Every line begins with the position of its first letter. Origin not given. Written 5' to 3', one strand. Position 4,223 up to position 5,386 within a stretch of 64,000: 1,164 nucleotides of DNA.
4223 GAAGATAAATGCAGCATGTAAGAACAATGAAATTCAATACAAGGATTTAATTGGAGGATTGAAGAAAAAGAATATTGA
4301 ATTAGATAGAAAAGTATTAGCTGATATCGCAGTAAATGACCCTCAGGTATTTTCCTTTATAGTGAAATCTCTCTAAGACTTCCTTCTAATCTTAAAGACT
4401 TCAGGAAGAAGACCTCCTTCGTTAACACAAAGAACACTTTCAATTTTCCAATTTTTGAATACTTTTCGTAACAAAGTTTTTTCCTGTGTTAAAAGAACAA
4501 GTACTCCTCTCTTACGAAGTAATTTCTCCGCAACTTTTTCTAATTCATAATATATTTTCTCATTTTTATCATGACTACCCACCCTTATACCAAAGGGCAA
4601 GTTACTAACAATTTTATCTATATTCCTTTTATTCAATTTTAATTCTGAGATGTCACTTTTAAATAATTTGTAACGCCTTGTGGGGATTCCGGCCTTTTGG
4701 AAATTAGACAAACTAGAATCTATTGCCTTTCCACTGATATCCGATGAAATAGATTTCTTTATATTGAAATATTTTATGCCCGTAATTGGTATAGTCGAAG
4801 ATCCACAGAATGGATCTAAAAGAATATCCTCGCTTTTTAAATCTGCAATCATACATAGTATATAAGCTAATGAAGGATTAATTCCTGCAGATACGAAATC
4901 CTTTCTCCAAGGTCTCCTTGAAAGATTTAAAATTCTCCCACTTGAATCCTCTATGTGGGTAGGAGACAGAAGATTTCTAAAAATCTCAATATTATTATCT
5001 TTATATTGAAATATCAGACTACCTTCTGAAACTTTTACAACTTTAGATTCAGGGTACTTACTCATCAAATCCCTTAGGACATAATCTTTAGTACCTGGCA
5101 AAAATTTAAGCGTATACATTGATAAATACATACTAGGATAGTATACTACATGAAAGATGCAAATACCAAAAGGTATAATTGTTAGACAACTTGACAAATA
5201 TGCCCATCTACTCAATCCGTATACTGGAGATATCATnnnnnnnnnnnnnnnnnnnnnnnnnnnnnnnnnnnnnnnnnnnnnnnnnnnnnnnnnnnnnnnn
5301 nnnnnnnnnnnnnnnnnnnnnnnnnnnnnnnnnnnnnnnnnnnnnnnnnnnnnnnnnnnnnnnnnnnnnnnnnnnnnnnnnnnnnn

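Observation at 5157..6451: Radical-SAM/SPASM maturase followed by a 25-aa Cys-containing micro-ORF with a perfect AGGAGG ribosome-binding site: candidate RiPP pair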

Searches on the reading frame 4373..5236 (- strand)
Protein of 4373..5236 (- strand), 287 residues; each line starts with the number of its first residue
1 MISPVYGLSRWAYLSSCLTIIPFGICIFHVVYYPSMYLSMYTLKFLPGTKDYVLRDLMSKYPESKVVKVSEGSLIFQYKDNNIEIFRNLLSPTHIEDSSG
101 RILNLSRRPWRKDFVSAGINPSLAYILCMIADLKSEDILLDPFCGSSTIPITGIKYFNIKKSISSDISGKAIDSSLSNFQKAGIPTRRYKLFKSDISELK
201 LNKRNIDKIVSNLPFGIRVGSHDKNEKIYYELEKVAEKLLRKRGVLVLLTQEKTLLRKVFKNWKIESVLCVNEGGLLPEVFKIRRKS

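Call 6: search_protein_families(library=pfam, proteins=[window:4373-5236:-], max_evalue=1)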
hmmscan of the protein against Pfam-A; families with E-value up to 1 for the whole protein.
window:4373-5236:- (287 aa): 8 families
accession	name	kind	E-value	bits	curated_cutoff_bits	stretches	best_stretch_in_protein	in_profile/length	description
PF01170.24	UPF0020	-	3.4e-29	102.4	22.3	1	108-268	1-184/197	RMKL-like, methyltransferase domain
PF05175.20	MTS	-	3e-07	30.7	23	1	139-262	35-156/170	Methyltransferase small domain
PF13847.12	Methyltransf_31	-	1.5e-06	28.4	27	1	134-263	2-122/145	Methyltransferase domain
PF11599.14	AviRa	-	0.0011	19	25.7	1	177-257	135-217/232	RRNA methyltransferase AviRa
PF02384.22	N6_Mtase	-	0.027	14.3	20.4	1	126-236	37-156/311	N-6 DNA Methylase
PF06325.19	PrmA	-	0.028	14.3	22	1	134-213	160-234/296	Ribosomal protein L11 methyltransferase (PrmA)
PF13630.11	SdpI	-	0.064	13.8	28.2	1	212-258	5-45/71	SdpI/YfhL protein family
PF13649.12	Methyltransf_25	-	0.17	13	27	1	140-217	2-76/97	Methyltransferase domain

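Call 7: search_protein_families(library=ncbifam, proteins=[window:4373-5236:-], max_evalue=1)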
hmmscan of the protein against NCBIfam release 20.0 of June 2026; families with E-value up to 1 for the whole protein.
window:4373-5236:- (287 aa): 11 families
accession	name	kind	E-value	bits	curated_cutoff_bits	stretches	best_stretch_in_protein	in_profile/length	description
NF040721.1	Trm14_Arch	equivalog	9.3e-25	87.5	280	2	170-283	255-369/370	tRNA (guanine(6)-N2)-methyltransferase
NF040850.1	Trm14_Thcoccales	equivalog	1.7e-18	66.7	480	1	104-279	187-360/365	tRNA (guanine(6)-N2)-methyltransferase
TIGR01177.1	TIGR01177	hypoth_equivalog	3e-15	56.4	316.55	1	106-268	152-314/330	TIGR01177 family methyltransferase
NF033398.1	rRNA_meth_EmtA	equivalog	1.7e-12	47.4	625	1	108-253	160-299/336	EmtA family 23S rRNA (guanine(2470)) methyltransferase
NF008748.0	PRK11783.1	equivalog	1.4e-11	43.4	466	2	163-254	262-354/704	bifunctional 23S rRNA (guanine(2069)-N(7))-methyltransferase RlmK/23S rRNA (guanine(2445)-N(2))-methyltransferase RlmL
NF041081.1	prot_lys_mtase_Arch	equivalog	1.8e-07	31.3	200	1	130-201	4-74/142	protein-lysine N-methyltransferase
TIGR03534.1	RF_mod_PrmC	equivalog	1.9e-05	24.2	199.1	1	133-215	84-166/253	peptide chain release factor N(5)-glutamine methyltransferase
TIGR00536.1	hemK_fam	subfamily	9.9e-05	21.5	115.5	1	138-231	117-208/286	HemK family protein methyltransferase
TIGR03533.1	L3_gln_methyl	equivalog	0.00039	19.8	229.7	1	137-215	123-199/284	50S ribosomal protein L3 N(5)-glutamine methyltransferase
TIGR00406.1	prmA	equivalog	0.0005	19.6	183.15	1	133-213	158-233/288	50S ribosomal protein L11 methyltransferase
TIGR02072.1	BioC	equivalog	0.06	13.1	184.95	1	138-213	37-105/244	malonyl-ACP O-methyltransferase BioC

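Call 48: search_solved_structures(query=A5, max_evalue=0.001)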
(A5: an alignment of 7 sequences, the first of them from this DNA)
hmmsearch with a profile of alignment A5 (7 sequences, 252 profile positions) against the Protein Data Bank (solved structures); distinct sequences matched with E-value up to 0.001: 16.
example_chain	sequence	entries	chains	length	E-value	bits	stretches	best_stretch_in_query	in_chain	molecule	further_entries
3tlj_A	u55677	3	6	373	1.4e-19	73.3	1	65-248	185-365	tRNA (guanine N2-)-methyltransferase Trm14 | Crystal structure of Trm14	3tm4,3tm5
3tma_A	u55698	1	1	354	1e-14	57.3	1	73-249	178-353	methyltransferase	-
5fa8_A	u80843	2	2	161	1.3e-09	40.6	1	90-170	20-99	Ribosomal protein L11 methyltransferase, putative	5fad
3ldu_A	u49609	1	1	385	4.3e-09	38.9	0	67-118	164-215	Putative methylase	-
5jwj_A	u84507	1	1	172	2.3e-08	36.5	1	90-170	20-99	Protein-lysine N-methyltransferase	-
6zxw_G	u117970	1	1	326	1.1e-07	34.3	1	69-250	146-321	tRNA (Guanine(10)-N2)-dimethyltransferase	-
6zxv_A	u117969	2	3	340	1.2e-07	34.2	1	69-250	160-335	tRNA (Guanine(10)-N2)-dimethyltransferase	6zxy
1dus_A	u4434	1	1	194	2.1e-07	33.4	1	90-232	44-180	MJ0882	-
3k0b_A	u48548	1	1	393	4.9e-07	32.2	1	67-118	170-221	predicted N6-adenine-specific DNA methylase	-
5zq1_A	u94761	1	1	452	3.6e-05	26.1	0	91-154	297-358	Uncharacterized RNA methyltransferase SP_1029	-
5zq0_A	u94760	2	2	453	3.6e-05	26.1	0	91-154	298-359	Uncharacterized RNA methyltransferase SP_1029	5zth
5xj2_A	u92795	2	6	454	3.6e-05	26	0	91-154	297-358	Uncharacterized RNA methyltransferase SP_1029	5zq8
5xj1_A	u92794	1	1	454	3.6e-05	26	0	91-154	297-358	Uncharacterized RNA methyltransferase SP_1029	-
3axs_A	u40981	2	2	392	8.6e-05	24.8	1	102-155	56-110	Probable N(2),N(2)-dimethylguanosine tRNA methyltransferase Trm1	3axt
7wm6_A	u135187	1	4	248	0.00054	22.2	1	100-183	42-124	Methyltransferase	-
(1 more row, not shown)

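Call 75: find_homologous_proteins(query=window:4376-5119:-, max_evalue=1e-10)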
Query seq(248 aa) (248 aa): 204 proteins with E <= 1e-10 among 1234 candidates; the best 120 are listed.
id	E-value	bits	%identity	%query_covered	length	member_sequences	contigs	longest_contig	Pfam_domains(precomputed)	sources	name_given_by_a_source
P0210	4.0e-157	539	100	100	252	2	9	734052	PF13847.13,PF05175.21,PF01170.25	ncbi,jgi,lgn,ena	-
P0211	1.0e-100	354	64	100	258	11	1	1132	PF13847.13,PF05175.21,PF13649.13,PF01170.25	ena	-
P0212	1.7e-100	353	64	100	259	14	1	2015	PF05175.21,PF01170.25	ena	-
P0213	2.5e-100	353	65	99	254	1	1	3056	PF13847.13,PF06325.20,PF05175.21,PF11599.15,PF02384.23,PF13649.13,PF01170.25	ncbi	-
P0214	3.1e-100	352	64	100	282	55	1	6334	PF13847.13,PF05175.21,PF13649.13,PF01170.25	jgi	-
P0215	6.0e-100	352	64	99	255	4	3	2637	PF05175.21,PF01170.25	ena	-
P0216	2.8e-99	349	66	99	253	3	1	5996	PF13847.13,PF06325.20,PF05175.21,PF01170.25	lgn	-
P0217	3.4e-99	349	67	99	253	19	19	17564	PF13847.13,PF06325.20,PF05175.21,PF11599.15,PF03602.22,PF13649.13,PF01170.25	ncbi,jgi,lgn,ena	-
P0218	4.9e-99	349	64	99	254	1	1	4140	PF13847.13,PF05175.21,PF01170.25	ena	-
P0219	1.0e-98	347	64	99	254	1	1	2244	PF13847.13,PF05175.21,PF01170.25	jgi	-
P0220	1.3e-98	347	64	99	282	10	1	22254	PF13847.13,PF05175.21,PF11599.15,PF01170.25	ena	-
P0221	1.5e-98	347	63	100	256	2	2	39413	PF13847.13,PF05175.21,PF02384.23,PF01170.25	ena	-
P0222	3.0e-98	346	64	99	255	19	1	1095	PF13847.13,PF05175.21,PF01170.25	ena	-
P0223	8.7e-98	344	63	100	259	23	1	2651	PF05175.21,PF01170.25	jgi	-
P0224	8.7e-98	344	65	100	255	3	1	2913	PF13847.13,PF06325.20,PF05175.21,PF01170.25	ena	-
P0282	3.0e-89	317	61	99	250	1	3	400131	PF05175.21,PF01170.25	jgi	jgi:tRNA (guanine6-N2)-methyltransferase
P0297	1.2e-87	311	57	99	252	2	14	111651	PF13847.13,PF05175.21,PF01170.25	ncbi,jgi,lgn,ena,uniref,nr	ncbi:MAG: RNA methylase [candidate division WS6 bacterium GW2011_GWC1_33_20]|uniref:RNA methylase n=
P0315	3.4e-85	303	58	99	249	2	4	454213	PF13847.13,PF05175.21,PF11599.15,PF01170.25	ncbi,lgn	-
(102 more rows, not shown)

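Call 76: find_encoding_contigs(protein=P0297, flank=3000, max_places=2)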
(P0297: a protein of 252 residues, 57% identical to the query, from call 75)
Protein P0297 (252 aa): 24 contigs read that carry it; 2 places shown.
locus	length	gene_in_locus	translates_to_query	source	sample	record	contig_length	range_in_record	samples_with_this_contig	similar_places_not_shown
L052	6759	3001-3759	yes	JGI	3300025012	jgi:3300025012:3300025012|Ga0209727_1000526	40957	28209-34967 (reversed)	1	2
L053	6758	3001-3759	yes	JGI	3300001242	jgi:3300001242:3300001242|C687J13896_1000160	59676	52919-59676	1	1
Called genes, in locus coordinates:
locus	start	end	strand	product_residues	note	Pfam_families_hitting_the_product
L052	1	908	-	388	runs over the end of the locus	PF02646:RmuC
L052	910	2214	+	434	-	PF01943:Polysacc_synt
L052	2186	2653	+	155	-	PF01741:MscL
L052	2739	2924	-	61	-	-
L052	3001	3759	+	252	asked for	PF01170:UPF0020, PF05175:MTS, PF13847:Methyltransf_31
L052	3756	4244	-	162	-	-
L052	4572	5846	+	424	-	PF03952:Enolase_N, PF00113:Enolase_C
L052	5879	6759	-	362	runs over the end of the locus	PF00814:TsaD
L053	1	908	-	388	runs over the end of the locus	PF02646:RmuC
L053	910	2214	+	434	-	PF01943:Polysacc_synt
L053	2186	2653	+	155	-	PF01741:MscL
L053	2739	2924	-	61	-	-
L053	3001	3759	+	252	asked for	PF01170:UPF0020, PF05175:MTS, PF13847:Methyltransf_31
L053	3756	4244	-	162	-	-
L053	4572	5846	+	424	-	PF03952:Enolase_N, PF00113:Enolase_C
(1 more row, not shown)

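Call 77: find_encoding_contigs(protein=P0315, flank=3000, max_places=2)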
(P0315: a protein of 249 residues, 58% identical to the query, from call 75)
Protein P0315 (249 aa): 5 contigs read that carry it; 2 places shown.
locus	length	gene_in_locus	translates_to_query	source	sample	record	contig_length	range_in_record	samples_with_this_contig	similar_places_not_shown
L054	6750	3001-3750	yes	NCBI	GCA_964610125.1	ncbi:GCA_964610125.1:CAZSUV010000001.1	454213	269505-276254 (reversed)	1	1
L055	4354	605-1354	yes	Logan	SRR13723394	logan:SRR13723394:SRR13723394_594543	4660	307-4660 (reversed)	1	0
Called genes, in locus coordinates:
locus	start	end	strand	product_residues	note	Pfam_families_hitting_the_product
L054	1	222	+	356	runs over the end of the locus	PF08903:DUF1846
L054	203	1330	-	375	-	PF02646:RmuC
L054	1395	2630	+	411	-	PF01943:Polysacc_synt (weak)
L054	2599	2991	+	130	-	PF01741:MscL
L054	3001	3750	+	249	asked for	PF01170:UPF0020, PF05175:MTS, PF11599:AviRa (faint), PF13847:Methyltransf_31 (weak)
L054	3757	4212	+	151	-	-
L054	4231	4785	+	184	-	PF01966:HD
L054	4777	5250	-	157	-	PF13420:Acetyltransf_4 (weak), PF00583:Acetyltransf_1, PF13673:Acetyltransf_10, PF13508:Acetyltransf_7, PF08445:FR47 (weak)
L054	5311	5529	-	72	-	PF23499:YnfU, PF21344:Zn_ribbon_LysW (faint), PF24460:DUF7575 (faint)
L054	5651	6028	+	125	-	PF00903:Glyoxalase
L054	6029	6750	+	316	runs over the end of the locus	-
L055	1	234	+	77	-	?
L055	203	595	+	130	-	PF01741:MscL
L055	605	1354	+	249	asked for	PF01170:UPF0020, PF05175:MTS, PF11599:AviRa (faint), PF13847:Methyltransf_31 (weak)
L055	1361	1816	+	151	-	-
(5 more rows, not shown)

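Call 78: find_encoding_contigs(protein=P0282, flank=3000, max_places=2)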
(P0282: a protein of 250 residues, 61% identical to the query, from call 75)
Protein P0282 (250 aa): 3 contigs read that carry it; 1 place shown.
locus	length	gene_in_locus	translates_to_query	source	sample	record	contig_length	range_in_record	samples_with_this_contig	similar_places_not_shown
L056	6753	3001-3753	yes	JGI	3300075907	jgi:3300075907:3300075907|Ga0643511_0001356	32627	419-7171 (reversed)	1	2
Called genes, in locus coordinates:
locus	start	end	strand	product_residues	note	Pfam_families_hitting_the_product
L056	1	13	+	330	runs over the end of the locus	PF01170:UPF0020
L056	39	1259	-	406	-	PF00270:DEAD, PF04851:ResIII, PF21090:P-loop_SecA (weak), PF00271:Helicase_C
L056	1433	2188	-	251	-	-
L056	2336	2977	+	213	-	PF00293:NUDIX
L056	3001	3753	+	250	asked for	PF01170:UPF0020, PF05175:MTS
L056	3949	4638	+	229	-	PF08378:NERD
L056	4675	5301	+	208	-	PF08378:NERD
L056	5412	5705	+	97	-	-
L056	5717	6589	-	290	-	PF02655:ATP-grasp_3, PF08443:RimK, PF07478:Dala_Dala_lig_C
